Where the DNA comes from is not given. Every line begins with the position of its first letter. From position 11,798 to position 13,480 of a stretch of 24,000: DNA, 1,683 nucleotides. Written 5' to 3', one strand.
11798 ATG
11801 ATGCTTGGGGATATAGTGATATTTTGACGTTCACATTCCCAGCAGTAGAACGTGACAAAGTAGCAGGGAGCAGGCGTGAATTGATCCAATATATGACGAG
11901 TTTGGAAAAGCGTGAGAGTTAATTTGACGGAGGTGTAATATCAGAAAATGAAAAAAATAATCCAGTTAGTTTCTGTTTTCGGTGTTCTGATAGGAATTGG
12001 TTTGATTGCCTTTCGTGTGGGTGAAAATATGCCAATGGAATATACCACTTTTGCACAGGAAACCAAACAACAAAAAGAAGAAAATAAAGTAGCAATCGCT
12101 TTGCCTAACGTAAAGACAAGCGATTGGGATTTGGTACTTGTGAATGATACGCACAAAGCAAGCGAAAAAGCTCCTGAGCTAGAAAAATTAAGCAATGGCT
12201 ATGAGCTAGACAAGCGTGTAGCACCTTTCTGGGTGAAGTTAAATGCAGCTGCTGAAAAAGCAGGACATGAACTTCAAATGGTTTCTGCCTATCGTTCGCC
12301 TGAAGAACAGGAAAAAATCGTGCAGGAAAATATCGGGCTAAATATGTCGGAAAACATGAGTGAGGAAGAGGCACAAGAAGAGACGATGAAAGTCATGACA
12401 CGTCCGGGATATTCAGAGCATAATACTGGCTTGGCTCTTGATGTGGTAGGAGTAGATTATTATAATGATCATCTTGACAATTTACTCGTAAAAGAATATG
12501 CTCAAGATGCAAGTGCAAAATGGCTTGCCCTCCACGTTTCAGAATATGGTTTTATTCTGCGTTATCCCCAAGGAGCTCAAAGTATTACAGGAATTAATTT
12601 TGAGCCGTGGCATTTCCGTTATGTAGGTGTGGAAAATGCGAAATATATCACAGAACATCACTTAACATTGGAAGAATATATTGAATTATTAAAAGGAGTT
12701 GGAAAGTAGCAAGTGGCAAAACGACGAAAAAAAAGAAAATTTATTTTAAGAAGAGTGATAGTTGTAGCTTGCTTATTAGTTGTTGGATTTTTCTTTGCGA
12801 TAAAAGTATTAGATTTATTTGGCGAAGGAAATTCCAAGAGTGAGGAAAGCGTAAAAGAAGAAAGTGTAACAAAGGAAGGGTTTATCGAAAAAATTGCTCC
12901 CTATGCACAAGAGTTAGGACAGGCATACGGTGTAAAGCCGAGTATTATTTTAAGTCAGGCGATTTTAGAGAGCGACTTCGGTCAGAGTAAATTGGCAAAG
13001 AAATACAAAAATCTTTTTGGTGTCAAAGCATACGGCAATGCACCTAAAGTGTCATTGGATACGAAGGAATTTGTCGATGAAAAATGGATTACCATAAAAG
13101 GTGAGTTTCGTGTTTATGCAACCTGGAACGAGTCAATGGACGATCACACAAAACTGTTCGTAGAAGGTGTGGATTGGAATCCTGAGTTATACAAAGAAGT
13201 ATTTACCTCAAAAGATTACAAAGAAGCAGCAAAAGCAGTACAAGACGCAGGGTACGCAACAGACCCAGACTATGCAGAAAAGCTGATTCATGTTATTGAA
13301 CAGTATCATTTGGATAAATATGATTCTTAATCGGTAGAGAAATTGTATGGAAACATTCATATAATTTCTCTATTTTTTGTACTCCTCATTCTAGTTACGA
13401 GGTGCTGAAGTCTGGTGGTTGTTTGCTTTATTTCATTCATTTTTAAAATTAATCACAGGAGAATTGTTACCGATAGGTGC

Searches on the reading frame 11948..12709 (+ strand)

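Call 29: search_protein_families(library=pfam, proteins=[window:11948-12709:+], max_evalue=0.001)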
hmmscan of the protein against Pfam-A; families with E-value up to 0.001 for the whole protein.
window:11948-12709:+ (253 aa): 1 family
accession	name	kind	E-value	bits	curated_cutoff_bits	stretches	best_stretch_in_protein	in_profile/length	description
PF02557.22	VanY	-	8.4e-35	119.9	25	1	86-227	3-131/132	D-alanyl-D-alanine carboxypeptidase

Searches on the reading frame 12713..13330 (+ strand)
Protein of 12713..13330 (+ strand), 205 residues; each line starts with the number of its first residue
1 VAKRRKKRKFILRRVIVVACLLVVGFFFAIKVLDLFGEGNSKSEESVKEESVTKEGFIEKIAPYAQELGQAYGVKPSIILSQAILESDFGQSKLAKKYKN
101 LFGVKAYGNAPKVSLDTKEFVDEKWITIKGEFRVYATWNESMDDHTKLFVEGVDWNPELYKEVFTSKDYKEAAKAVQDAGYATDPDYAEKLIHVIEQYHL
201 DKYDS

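Call 29: search_protein_families(library=pfam, proteins=[window:12713-13330:+], max_evalue=0.001)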
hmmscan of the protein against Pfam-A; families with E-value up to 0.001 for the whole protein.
window:12713-13330:+ (205 aa): 1 family
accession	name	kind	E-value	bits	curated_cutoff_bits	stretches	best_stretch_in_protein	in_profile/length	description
PF01832.25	Glucosaminidase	-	5.2e-40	137.4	30.2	1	62-200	1-123/123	Mannosyl-glycoprotein endo-beta-N-acetylglucosaminidase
